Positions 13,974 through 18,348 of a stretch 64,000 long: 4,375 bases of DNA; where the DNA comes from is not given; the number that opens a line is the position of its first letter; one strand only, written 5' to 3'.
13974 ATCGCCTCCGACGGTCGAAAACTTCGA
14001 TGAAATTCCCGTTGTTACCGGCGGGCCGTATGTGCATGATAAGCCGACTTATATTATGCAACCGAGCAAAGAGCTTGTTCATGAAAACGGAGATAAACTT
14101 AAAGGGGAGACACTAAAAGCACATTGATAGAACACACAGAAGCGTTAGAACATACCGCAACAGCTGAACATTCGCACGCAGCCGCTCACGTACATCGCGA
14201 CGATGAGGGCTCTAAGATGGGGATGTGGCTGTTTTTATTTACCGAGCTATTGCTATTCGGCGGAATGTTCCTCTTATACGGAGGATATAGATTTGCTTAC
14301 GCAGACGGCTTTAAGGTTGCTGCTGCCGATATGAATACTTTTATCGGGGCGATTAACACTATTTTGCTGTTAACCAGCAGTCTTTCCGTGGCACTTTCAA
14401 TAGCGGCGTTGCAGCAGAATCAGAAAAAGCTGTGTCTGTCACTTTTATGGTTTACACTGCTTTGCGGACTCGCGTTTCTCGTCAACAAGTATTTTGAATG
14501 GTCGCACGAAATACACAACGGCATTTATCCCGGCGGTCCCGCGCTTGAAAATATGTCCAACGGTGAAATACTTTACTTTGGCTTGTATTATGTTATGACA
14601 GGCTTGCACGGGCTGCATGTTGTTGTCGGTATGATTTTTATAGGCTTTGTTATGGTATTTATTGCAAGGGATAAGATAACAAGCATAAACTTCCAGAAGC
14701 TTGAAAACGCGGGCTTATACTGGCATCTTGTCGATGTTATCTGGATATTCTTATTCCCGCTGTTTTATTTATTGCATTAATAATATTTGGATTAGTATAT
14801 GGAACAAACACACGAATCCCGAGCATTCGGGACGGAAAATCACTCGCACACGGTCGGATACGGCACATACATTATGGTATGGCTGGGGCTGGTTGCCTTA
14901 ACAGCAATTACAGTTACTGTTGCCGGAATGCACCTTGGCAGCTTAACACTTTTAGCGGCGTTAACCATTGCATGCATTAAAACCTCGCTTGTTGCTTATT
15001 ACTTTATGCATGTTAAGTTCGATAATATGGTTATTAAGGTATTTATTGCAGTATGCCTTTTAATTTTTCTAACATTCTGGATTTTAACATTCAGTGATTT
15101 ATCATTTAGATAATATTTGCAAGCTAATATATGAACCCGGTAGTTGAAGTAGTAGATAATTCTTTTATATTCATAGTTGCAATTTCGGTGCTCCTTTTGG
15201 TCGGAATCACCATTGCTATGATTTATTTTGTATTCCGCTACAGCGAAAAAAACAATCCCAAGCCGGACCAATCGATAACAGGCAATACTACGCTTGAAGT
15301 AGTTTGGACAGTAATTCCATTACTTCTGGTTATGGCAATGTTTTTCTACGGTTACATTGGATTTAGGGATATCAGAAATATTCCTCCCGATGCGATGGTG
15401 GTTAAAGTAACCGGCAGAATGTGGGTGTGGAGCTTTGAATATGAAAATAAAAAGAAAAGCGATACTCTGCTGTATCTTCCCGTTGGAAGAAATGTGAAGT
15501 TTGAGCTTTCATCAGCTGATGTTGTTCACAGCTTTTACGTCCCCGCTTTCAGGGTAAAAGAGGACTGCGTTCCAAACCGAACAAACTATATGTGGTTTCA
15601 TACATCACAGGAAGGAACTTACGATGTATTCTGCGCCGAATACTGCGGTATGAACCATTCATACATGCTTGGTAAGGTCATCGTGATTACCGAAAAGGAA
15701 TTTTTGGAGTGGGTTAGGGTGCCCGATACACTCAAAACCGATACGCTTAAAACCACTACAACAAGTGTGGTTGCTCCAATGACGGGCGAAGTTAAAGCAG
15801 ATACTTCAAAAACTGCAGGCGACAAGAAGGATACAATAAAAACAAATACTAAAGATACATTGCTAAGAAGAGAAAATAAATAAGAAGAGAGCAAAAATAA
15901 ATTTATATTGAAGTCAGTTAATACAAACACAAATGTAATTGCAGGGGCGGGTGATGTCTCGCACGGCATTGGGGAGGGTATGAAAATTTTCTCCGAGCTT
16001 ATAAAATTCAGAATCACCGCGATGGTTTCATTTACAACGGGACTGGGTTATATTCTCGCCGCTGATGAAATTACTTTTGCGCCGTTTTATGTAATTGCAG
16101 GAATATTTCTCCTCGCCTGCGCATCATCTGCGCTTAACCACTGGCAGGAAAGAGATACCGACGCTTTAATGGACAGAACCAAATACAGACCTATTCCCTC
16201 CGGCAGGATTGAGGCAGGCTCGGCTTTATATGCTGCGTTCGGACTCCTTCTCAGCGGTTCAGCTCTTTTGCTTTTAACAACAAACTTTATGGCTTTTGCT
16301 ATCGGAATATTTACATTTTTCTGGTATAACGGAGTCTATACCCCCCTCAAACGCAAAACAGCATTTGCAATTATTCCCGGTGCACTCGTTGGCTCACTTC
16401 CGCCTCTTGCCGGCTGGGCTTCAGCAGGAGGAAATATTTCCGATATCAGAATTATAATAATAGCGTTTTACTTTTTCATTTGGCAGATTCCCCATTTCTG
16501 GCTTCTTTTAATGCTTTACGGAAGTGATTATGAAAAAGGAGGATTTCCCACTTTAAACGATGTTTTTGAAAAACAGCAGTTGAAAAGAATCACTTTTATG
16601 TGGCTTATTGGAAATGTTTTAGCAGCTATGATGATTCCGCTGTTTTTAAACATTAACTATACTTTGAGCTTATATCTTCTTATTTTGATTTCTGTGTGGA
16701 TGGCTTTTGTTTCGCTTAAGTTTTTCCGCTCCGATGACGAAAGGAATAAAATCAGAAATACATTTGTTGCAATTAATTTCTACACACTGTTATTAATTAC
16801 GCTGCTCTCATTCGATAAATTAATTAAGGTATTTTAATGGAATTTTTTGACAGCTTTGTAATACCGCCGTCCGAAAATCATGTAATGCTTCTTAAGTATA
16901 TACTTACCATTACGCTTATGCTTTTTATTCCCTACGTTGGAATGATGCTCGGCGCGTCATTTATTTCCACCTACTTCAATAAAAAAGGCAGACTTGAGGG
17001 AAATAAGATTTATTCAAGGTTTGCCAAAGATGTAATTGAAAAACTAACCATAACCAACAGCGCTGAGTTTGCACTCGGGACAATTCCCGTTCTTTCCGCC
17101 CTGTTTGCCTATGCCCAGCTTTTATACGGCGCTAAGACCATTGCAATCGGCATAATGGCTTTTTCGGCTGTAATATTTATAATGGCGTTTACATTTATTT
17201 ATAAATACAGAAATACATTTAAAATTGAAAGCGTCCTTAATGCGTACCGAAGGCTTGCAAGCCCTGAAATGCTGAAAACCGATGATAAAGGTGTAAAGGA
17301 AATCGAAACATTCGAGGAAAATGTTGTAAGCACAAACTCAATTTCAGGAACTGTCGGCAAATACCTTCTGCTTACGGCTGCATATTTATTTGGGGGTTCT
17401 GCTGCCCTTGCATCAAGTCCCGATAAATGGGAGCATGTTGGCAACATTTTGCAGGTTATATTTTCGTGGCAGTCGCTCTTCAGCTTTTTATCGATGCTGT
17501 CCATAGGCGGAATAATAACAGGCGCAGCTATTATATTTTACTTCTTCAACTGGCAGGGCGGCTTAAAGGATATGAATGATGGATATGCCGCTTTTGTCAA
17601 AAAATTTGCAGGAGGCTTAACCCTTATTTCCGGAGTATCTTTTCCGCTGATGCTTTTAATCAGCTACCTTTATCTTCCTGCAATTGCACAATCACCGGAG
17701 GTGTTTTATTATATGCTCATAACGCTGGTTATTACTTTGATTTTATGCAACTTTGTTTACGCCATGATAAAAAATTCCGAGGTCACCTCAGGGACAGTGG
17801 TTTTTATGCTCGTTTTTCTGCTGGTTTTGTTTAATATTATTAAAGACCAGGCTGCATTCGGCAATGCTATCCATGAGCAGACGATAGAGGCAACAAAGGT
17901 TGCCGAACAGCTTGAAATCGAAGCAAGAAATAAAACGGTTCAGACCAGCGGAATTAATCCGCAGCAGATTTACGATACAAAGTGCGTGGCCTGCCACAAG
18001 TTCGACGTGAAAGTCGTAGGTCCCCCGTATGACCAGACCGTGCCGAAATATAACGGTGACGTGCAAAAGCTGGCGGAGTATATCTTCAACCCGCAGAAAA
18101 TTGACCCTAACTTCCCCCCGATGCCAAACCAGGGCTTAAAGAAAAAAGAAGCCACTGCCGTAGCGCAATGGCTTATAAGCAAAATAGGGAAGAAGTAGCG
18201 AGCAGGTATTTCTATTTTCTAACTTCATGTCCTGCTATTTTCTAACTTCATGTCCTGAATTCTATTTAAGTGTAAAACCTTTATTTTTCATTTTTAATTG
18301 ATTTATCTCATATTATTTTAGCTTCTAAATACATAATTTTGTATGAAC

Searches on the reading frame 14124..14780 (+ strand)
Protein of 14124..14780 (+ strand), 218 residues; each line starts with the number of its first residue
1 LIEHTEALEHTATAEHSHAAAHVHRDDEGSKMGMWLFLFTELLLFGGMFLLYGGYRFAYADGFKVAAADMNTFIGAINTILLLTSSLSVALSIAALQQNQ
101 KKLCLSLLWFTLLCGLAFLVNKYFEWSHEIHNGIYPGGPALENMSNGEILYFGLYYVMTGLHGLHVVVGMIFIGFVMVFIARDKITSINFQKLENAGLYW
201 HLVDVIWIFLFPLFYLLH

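Call 83: search_protein_families(library=pfam, proteins=[window:14124-14780:+], max_evalue=0.00001)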
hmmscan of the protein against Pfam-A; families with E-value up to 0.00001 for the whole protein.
window:14124-14780:+ (218 aa): 1 family
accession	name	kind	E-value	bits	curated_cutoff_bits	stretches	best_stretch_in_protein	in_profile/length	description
PF00510.24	COX3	-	1.9e-19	71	23.8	1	14-216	60-255/258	Cytochrome c oxidase subunit III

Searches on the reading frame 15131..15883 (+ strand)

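Call 83: search_protein_families(library=pfam, proteins=[window:15131-15883:+], max_evalue=0.00001)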
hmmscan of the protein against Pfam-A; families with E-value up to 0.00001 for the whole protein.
window:15131-15883:+ (250 aa): 3 families
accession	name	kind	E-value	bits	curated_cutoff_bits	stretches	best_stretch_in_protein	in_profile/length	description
PF00116.26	COX2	-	5.1e-22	78.5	22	1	110-180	44-114/120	Cytochrome C oxidase subunit II, periplasmic domain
PF02790.20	COX2_TM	-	4.1e-10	40.1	22.8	1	10-73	21-84/88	Cytochrome C oxidase subunit II, transmembrane domain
PF13473.12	Cupredoxin_1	-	6.2e-07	29.8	27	1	113-185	36-104/104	Cupredoxin-like domain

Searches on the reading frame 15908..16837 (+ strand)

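Call 82: search_protein_families(library=pfam, proteins=[window:15908-16837:+], max_evalue=0.00001)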
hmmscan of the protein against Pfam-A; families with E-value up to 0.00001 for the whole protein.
window:15908-16837:+ (309 aa): 1 family
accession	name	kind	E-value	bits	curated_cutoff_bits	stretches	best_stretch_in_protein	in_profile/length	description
PF01040.23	UbiA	-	2.9e-44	151.7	34.2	1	42-286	3-246/250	UbiA prenyltransferase family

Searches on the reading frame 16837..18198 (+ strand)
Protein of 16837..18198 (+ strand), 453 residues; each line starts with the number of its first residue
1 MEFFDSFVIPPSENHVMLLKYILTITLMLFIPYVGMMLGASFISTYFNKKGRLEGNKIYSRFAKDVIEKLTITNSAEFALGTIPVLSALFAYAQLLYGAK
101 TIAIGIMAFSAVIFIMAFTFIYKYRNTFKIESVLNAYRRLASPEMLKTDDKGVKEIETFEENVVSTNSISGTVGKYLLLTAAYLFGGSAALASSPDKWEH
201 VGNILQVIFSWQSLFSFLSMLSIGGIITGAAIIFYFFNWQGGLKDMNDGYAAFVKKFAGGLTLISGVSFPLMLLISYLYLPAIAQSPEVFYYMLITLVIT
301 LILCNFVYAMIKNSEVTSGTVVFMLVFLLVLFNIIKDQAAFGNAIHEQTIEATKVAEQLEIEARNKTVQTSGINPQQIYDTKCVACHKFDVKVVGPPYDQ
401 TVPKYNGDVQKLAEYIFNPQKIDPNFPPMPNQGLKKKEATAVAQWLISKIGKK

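Call 82: search_protein_families(library=pfam, proteins=[window:16837-18198:+], max_evalue=0.00001)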
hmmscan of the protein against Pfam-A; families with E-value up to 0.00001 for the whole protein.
window:16837-18198:+ (453 aa): 1 family
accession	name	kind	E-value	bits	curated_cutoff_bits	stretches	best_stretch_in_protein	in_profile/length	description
PF00034.26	Cytochrom_C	-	8.1e-06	27.5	21.3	0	376-446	5-86/90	Cytochrome c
